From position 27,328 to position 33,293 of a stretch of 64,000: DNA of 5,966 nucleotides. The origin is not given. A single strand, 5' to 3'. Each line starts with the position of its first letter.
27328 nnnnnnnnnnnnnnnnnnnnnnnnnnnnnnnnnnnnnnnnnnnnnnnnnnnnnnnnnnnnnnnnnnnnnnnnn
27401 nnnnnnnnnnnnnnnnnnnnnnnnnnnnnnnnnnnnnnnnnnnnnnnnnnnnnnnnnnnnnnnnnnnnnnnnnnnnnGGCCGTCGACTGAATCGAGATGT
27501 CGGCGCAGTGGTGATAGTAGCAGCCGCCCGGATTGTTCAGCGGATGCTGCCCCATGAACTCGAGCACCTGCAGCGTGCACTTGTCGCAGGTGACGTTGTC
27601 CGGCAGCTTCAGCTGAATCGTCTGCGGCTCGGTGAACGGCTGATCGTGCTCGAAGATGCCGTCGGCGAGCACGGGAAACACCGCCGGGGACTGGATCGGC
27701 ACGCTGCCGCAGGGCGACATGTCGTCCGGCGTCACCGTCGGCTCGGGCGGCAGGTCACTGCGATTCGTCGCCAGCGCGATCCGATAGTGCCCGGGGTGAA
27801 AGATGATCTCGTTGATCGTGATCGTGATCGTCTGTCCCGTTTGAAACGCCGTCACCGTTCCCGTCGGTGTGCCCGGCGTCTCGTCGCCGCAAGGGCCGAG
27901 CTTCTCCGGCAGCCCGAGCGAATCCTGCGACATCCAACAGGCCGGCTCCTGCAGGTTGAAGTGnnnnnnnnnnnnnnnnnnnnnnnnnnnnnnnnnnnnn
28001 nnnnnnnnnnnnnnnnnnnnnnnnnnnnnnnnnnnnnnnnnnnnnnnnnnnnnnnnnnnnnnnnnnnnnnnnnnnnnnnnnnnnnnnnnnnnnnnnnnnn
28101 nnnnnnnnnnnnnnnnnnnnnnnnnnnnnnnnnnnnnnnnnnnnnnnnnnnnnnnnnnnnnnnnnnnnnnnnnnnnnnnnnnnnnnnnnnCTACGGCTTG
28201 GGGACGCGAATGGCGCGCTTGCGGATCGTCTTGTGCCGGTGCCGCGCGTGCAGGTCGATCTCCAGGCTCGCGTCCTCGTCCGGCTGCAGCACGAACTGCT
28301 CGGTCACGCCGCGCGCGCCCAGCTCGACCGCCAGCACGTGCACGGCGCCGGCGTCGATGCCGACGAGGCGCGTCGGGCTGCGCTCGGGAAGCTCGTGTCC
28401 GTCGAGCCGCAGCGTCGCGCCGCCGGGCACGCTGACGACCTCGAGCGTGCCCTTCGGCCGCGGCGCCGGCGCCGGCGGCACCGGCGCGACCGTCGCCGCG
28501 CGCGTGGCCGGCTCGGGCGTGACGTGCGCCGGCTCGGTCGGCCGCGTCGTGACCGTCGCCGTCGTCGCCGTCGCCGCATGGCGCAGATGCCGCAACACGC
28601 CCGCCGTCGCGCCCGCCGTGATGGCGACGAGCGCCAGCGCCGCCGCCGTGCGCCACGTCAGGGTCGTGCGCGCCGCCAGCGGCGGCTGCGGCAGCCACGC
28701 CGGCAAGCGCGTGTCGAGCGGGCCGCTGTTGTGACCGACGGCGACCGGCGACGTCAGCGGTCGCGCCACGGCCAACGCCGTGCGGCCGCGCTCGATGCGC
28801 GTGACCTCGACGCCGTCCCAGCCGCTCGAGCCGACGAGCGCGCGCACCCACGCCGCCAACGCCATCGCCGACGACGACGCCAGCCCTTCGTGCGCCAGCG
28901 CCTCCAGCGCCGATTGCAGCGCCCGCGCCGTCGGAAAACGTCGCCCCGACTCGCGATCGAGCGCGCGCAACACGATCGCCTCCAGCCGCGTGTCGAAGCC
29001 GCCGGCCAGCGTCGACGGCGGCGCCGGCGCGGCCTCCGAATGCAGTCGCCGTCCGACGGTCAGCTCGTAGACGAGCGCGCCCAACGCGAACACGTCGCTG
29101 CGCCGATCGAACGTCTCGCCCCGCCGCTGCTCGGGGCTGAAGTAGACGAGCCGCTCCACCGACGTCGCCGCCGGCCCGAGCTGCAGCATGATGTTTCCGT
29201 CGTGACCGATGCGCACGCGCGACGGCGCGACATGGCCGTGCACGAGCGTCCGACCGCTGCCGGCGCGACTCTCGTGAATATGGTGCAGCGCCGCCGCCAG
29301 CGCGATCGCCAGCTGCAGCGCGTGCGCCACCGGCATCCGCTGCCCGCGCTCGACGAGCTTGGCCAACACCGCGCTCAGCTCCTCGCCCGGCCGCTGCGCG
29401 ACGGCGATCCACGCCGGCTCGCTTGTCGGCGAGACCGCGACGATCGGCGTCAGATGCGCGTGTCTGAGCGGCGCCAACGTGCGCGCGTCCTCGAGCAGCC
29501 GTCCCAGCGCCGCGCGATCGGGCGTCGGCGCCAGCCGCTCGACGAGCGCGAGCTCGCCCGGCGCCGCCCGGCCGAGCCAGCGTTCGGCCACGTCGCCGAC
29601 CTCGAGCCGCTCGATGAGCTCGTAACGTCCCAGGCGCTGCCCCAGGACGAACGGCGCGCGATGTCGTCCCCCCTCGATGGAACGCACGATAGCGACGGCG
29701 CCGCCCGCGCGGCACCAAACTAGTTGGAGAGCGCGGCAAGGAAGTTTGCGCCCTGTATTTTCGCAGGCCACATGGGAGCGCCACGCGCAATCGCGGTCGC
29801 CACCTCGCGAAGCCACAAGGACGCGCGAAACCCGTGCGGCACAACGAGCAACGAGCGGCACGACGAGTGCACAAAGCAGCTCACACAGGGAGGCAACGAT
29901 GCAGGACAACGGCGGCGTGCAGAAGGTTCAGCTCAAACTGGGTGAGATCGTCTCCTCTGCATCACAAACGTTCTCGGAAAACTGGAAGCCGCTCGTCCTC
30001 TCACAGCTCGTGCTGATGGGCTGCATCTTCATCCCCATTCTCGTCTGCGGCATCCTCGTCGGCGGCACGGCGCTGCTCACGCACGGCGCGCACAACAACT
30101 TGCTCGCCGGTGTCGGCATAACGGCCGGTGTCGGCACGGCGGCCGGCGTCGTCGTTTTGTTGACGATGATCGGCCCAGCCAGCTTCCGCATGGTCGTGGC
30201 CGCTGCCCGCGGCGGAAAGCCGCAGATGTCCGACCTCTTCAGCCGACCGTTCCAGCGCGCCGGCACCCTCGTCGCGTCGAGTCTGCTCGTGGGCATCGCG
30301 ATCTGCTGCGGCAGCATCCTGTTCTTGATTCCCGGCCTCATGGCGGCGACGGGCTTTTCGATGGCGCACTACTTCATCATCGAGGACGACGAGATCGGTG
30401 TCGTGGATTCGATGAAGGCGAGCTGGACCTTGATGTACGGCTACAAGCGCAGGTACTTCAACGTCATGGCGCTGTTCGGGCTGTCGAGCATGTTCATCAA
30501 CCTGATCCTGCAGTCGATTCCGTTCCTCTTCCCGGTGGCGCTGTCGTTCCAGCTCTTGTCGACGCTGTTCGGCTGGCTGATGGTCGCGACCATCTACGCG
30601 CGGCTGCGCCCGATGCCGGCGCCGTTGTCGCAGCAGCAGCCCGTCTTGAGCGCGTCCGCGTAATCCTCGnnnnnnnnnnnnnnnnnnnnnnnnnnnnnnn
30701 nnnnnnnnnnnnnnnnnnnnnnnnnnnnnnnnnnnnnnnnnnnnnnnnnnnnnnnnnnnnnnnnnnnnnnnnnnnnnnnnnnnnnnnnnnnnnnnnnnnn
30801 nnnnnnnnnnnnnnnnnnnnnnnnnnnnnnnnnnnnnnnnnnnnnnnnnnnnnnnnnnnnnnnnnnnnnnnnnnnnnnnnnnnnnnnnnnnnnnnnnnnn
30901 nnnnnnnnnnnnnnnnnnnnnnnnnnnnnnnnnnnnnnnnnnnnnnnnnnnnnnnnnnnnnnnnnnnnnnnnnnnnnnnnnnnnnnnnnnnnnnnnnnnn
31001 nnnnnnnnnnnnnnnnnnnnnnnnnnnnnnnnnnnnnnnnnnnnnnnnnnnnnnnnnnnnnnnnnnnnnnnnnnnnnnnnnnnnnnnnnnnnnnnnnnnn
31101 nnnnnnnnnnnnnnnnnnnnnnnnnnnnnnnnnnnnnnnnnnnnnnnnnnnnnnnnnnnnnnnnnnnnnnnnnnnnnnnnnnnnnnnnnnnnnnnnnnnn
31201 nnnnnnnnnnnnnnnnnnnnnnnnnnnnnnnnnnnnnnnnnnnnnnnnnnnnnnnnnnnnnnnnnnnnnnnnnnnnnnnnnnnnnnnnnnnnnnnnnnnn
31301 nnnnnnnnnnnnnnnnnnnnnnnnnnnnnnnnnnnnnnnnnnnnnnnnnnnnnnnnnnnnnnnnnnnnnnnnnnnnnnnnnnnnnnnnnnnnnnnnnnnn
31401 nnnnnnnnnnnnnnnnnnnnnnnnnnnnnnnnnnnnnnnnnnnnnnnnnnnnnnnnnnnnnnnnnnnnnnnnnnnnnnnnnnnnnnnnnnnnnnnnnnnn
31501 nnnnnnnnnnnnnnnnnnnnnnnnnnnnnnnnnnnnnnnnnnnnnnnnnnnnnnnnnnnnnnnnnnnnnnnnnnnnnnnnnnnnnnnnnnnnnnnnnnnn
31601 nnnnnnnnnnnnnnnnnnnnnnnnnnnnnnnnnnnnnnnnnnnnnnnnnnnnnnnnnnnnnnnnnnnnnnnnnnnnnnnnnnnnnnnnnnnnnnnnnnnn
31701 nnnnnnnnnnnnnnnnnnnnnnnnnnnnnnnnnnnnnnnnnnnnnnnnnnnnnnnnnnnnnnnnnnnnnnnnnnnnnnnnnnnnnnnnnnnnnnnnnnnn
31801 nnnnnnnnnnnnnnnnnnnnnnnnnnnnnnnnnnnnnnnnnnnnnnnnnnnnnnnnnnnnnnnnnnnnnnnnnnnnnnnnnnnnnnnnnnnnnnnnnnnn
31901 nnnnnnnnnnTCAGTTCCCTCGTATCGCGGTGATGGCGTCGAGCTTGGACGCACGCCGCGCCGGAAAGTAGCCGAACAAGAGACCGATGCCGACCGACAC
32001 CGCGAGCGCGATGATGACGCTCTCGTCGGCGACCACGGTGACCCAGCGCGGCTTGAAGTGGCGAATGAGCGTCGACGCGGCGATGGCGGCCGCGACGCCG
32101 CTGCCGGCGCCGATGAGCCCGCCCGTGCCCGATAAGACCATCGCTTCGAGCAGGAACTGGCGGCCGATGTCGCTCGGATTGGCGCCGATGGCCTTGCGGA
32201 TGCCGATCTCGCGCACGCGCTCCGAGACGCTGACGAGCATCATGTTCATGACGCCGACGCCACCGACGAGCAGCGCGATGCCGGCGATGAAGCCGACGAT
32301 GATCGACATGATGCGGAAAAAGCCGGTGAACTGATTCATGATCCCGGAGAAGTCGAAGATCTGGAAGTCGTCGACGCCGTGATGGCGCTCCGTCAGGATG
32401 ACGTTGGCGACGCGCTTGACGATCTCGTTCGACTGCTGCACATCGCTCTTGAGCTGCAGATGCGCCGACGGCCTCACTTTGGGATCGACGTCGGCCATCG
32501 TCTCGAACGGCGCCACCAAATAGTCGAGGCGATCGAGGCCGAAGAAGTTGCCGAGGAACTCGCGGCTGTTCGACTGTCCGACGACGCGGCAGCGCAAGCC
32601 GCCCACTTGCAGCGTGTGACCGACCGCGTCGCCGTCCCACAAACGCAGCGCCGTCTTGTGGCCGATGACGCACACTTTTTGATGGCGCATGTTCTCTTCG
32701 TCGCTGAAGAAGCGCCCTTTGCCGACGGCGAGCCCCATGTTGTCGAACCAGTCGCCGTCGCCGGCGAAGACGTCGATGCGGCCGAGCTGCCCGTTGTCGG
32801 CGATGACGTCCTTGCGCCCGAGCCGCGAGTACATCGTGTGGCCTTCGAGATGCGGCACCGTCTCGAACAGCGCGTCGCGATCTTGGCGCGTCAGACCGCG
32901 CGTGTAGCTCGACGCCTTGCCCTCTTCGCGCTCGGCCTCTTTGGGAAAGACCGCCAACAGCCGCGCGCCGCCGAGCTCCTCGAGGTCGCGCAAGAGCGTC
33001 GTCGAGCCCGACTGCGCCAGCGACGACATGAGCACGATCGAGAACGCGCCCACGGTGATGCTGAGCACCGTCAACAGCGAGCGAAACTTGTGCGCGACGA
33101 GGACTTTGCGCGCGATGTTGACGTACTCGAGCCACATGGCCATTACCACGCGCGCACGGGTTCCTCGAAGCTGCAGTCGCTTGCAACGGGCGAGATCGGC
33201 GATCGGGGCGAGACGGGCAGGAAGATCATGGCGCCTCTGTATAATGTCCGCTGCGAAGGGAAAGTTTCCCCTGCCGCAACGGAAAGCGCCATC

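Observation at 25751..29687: Pseudokinase-PEGA, surface-tethered His1 (LPMO/His-brace-like) protein, TMEM175 K+ channel and Zn-ribbon protein in one minus-strand cluster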

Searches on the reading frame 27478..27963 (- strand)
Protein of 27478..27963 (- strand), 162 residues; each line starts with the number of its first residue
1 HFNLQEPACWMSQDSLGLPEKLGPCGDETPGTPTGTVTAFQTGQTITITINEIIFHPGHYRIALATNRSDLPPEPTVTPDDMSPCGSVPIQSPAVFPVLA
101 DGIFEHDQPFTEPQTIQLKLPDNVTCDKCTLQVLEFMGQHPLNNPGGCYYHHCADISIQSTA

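Call 26: predict_structure(alignment_id=A2)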
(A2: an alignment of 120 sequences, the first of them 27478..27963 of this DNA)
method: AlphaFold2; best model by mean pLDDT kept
length: 162 residues; sequences in the alignment: 120
mean_pLDDT: 89.8   pTM: 0.87
mean pLDDT of the five models: 89.8, 89.4, 88.7, 87.2, 86.5
residues with pLDDT >= 90: 102; 70-90: 49; 50-70: 9; < 50: 2
segments of 3 or more residues with pLDDT < 50: none
pLDDT, mean of each block of 10 residues (from residue 1): 96 89 81 96 98 92 96 85 78 93 90 97 96 86 68 97 78
secondary structure, 60 per line:
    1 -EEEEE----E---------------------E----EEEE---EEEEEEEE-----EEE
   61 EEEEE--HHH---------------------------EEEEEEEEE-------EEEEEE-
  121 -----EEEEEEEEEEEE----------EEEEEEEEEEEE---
elements in order: E2-6 E38-41 E45-52 E58-65 E98-106 E114-119 E126-137 E148-159

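Call 29: fold_search(model_id=the predicted structure, library=pdb)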
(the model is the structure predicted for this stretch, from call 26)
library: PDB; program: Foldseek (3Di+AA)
matches with E <= 10: 1907; with E <= 0.001: 3
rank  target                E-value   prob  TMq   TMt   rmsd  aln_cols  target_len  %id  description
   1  5msz                  2.4e-05  1.00  0.52  0.44   7.5       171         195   20  Lytic Polysaccharide Monooxygenase AA15 from Thermobia domestica in the Cu(I) State (released 2018-02-28)
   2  3eii_A                8.0e-04  1.00  0.55  0.44  10.1       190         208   15  Zinc-bound glycoside hydrolase 61 E from Thielavia terrestris (released 2009-10-27)
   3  4qi8_A                1.0e-03  1.00  0.47  0.37  13.2       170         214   14  Lytic polysaccharide monooxygenase 9F from Neurospora crassa, NcLPMO9F (released 2015-07-15)
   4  4b5q_A                2.0e-03  1.00  0.44  0.34  10.4       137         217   14  The lytic polysaccharide monooxygenase GH61D structure from the basidiomycota fungus Phanerochaete chrysosporium (released 2013-04-03)
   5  8b7p_AAA              2.9e-03  1.00  0.51  0.40   7.1       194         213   14  Crystal structure of an AA9 LPMO from Aspergillus nidulans, AnLPMOC (released 2023-10-11)
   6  7exk_A                4.3e-03  1.00  0.42  0.33   8.1       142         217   15  An AA9 LPMO of Ceriporiopsis subvermispora (released 2022-05-04)
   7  5ftz                  5.6e-03  0.99  0.38  0.36  10.6       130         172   11  AA10 lytic polysaccharide monooxygenase (LPMO) from Streptomyces lividans (released 2016-04-27)
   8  4oy7_A                6.0e-03  0.97  0.39  0.33  11.8       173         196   13  Structure of cellulose active LPMO CelS2 (ScLPMO10C) in complex with Copper. (released 2014-05-28)
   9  3uam_A                9.2e-03  1.00  0.45  0.37  10.2       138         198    9  Crystal structure of a chitin binding domain from Burkholderia pseudomallei (released 2011-11-02)
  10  4eis_A                1.0e-02  1.00  0.50  0.37   9.2       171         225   15  Structural basis for substrate targeting and catalysis by fungal polysaccharide monooxygenases (PMO-3) (released 2012-05-23)
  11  5ufv_A                1.0e-02  0.99  0.45  0.33  11.0       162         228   15  Crystal Structure of a Cellulose-active Polysaccharide Monooxygenase from M. thermophila (MtPMO3*) (released 2017-03-15)
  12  7a8v                  1.1e-02  1.00  0.48  0.35   7.0       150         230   15  Crystal structure of Polysaccharide monooxygenase from P.verruculosum (released 2021-10-06)
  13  7ntl                  1.3e-02  0.99  0.46  0.35  12.5       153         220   16  AA9 lytic polysaccharide monooxygenase (LPMO) from Malbranchea cinnamomea (released 2021-08-11)
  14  3zud                  1.4e-02  0.99  0.45  0.34   6.5       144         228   14  THERMOASCUS GH61 ISOZYME A (released 2011-09-07)
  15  7ova_DDD              1.6e-02  0.99  0.47  0.35   6.8       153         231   10  Crystal structure of an AA9 LPMO (released 2022-05-04)
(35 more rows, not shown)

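Call 32: search_solved_structures(query=A2, max_evalue=10, show_alignments=4)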
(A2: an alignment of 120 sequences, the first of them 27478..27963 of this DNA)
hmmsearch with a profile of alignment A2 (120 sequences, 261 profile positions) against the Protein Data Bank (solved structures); distinct sequences matched with E-value up to 10: 3.
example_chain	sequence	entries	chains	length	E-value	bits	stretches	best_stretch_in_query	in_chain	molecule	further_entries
5msz_A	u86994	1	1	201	2.4e-05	26.8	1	134-164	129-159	Thermobia domestica domestica AA15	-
4b5q_A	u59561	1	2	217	0.066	15.5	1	60-190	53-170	GLYCOSIDE HYDROLASE FAMILY 61 PROTEIN D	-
9fdl_A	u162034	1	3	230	1.2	11.4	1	163-198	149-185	Glycoside hydrolase family 61 protein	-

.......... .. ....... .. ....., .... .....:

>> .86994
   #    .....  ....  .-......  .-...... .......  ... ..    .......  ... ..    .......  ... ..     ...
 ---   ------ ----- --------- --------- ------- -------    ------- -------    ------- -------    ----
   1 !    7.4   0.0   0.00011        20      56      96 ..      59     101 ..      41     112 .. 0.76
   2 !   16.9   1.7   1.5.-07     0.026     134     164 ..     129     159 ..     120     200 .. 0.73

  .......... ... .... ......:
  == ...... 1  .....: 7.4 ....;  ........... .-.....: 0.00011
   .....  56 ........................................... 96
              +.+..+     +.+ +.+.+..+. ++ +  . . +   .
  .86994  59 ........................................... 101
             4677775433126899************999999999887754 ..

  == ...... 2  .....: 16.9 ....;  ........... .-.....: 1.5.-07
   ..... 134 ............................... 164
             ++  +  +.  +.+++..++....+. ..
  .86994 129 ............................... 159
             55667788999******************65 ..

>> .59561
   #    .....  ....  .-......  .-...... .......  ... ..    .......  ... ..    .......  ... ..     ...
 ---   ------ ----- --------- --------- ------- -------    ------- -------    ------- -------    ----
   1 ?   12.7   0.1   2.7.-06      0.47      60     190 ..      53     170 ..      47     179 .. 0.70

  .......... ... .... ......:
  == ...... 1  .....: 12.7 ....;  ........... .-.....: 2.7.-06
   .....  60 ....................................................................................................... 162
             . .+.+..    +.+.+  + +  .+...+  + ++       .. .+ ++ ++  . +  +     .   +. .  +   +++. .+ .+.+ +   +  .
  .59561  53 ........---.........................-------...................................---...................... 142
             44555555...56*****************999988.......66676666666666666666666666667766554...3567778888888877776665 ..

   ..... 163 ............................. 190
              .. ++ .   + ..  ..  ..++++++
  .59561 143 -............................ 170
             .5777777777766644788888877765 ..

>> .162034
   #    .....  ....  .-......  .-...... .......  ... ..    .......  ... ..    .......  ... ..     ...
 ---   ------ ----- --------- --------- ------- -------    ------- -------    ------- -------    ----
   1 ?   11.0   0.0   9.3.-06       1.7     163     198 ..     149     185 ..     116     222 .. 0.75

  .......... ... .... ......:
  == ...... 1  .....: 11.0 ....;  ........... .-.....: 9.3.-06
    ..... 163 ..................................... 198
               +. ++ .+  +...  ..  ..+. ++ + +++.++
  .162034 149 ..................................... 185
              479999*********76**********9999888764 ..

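Call 45: search_protein_families(library=pfam, alignment_id=A2, max_evalue=1)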
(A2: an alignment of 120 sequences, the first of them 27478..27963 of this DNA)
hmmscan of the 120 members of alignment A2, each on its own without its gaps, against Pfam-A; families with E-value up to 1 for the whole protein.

A. member 1, window:27478-27963:- (162 aa): 1 family
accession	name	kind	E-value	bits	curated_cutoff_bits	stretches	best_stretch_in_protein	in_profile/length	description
PF03067.21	LPMO_10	-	0.0049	18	23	1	34-156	83-183/183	Lytic polysaccharide mono-oxygenase, cellulose-degrading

B. families by the number of members that match (of 120 scanned): 22 families
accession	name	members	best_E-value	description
PF03067.21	LPMO_10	93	0.00018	Lytic polysaccharide mono-oxygenase, cellulose-degrading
PF20238.4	BIM1-like_dom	14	2.5e-06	Copper acquisition factor BIM1-like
PF14524.12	Wzt_C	13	0.088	Wzt C-terminal domain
PF17981.7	ADD_ATRX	9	0.1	Cysteine Rich ADD domain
PF19706.4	DUF6203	5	0.0011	Family of unknown function (DUF6203)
PF03443.20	AA9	4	0.053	Auxiliary Activity family 9 (formerly GH61)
PF18205.6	VPDSG-CTERM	2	0.044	VPDSG-CTERM motif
PF00746.26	Gram_pos_anchor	2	0.071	LPXTG cell wall anchor motif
PF01590.32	GAF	2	0.11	GAF domain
PF20088.4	DUF6480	1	0.015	Family of unknown function (DUF6480)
PF07589.16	PEP-CTERM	1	0.043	PEP-CTERM motif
PF22072.2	FAP42_B3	1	0.096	FAP42 domain B3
PF19139.5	DUF5822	1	0.11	Family of unknown function (DUF5822)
PF18769.7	APOBEC1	1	0.14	APOBEC1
PF06640.16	P_C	1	0.19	P protein C-terminus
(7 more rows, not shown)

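Call 74: search_protein_representatives(alignment_id=A2)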
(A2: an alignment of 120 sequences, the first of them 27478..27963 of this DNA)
Query: 120 sequences, 261 profile positions. Proteins with E-value up to 0.001 (for the whole library): 2075; up to 1e-10: 1322; up to 1e-30: 342. The best 150 are listed.
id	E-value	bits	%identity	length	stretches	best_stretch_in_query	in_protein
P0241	5.9e-101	353.4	-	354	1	14-210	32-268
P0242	2.2e-100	351.5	-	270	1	6-256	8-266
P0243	9.2e-99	346.2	-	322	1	10-256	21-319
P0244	1.5e-93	329.1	-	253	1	14-253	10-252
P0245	1.6e-93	329.0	-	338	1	10-253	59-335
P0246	1.9e-90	318.9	-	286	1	11-253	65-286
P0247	1.6e-89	315.9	-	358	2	9-210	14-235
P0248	6.0e-89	314.0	-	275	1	8-254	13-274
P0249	8.1e-89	313.6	-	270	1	11-191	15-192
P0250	2.7e-88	311.9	-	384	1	7-229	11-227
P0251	9.3e-88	310.1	-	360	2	6-236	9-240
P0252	1.3e-87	309.7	-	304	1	6-223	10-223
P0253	2.3e-87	308.8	-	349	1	14-199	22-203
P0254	3.7e-87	308.1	-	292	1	13-253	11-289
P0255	4.2e-86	304.7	-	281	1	13-255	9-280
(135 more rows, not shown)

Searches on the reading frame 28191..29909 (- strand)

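Call 3: search_protein_families(library=pfam, proteins=[window:28191-29909:-], max_evalue=0.1)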
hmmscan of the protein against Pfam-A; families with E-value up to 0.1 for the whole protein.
window:28191-29909:- (572 aa): 2 families
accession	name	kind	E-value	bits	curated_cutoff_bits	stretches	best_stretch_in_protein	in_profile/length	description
PF07714.23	PK_Tyr_Ser-Thr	-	6.6e-07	29.3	23.1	1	126-285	36-199/258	Protein tyrosine and serine/threonine kinase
PF00069.31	Pkinase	-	0.00029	20.8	31.7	1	143-291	50-198/263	Protein kinase domain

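Call 4: search_protein_families(library=ncbifam, proteins=[window:28191-29909:-], max_evalue=0.1)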
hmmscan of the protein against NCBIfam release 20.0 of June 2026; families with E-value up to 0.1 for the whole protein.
window:28191-29909:- (572 aa): 5 families
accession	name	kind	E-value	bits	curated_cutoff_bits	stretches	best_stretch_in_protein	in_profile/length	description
NF033483.0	PknB_PASTA_kin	equivalog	7.8e-17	61.5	450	1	94-347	7-277/563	Stk1 family PASTA domain-containing Ser/Thr kinase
NF047741.1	antiphage_MADS6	equivalog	2.5e-12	46.1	460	2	253-345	365-467/612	methylation-associated defense system protein kinase MAD6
NF052427.1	StpK7MSMEG_1200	equivalog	3.3e-05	22.6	900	1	133-290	49-209/601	serine/threonine protein kinase StpK7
NF033442.0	BREX_PglW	equivalog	0.0025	15.5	990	1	248-345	386-493/1391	BREX system serine/threonine kinase PglW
NF009651.0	PRK13184.1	equivalog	0.05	11.5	839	0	254-337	195-289/932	serine/threonine-protein kinase PknD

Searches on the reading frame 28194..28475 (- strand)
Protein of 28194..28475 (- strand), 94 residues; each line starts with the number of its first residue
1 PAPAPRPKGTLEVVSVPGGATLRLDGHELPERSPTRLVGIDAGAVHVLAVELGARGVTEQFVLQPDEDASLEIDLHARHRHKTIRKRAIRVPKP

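Call 55: search_protein_families(library=pfam, proteins=[window:28194-28475:-], max_evalue=10)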
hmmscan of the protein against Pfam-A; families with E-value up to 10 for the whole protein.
seq(94 aa): 2 families
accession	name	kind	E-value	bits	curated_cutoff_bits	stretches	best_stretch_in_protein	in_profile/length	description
PF08308.17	PEGA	-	0.0054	17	20.8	1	9-52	2-43/71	PEGA domain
PF11240.13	DUF3042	-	0.14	12.5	25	1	39-87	7-52/54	Protein of unknown function (DUF3042)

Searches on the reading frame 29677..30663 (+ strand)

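Call 3: search_protein_families(library=pfam, proteins=[window:29677-30663:+], max_evalue=0.1)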
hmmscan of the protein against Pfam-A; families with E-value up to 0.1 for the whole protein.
window:29677-30663:+ (328 aa): 2 families
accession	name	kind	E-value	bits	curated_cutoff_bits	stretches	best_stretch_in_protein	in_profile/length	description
PF06790.16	UPF0259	-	6.9e-06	26.5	31.4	1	203-301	138-234/248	Uncharacterised protein family (UPF0259)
PF06161.16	DUF975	-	4.1e-05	24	34.8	1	203-285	141-223/243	Protein of unknown function (DUF975)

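Call 4: search_protein_families(library=ncbifam, proteins=[window:29677-30663:+], max_evalue=0.1)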
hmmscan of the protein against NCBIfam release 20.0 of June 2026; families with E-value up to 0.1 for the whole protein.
window:29677-30663:+ (328 aa): 2 families
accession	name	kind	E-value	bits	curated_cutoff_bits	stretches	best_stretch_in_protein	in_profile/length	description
NF002774.0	PRK02868.1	equivalog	1.1e-05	25.3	227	1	200-287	131-217/248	YciC family protein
NF040783.1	DVU0150_fam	equivalog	0.099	13.1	70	1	208-266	9-66/99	DVU0150 family protein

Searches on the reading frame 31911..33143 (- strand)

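Call 63: search_protein_families(library=pfam, proteins=[window:31911-33143:-], max_evalue=0.001)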
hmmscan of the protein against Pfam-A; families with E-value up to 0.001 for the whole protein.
window:31911-33143:- (410 aa): 2 families
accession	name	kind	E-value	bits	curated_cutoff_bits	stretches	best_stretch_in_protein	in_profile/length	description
PF12704.14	MacB_PCD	-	5.5e-25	89.3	27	1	22-235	1-195/207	MacB-like periplasmic core domain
PF02687.27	FtsX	-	9.8e-20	71.2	25.5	1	285-402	2-119/120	FtsX-like permease C-terminal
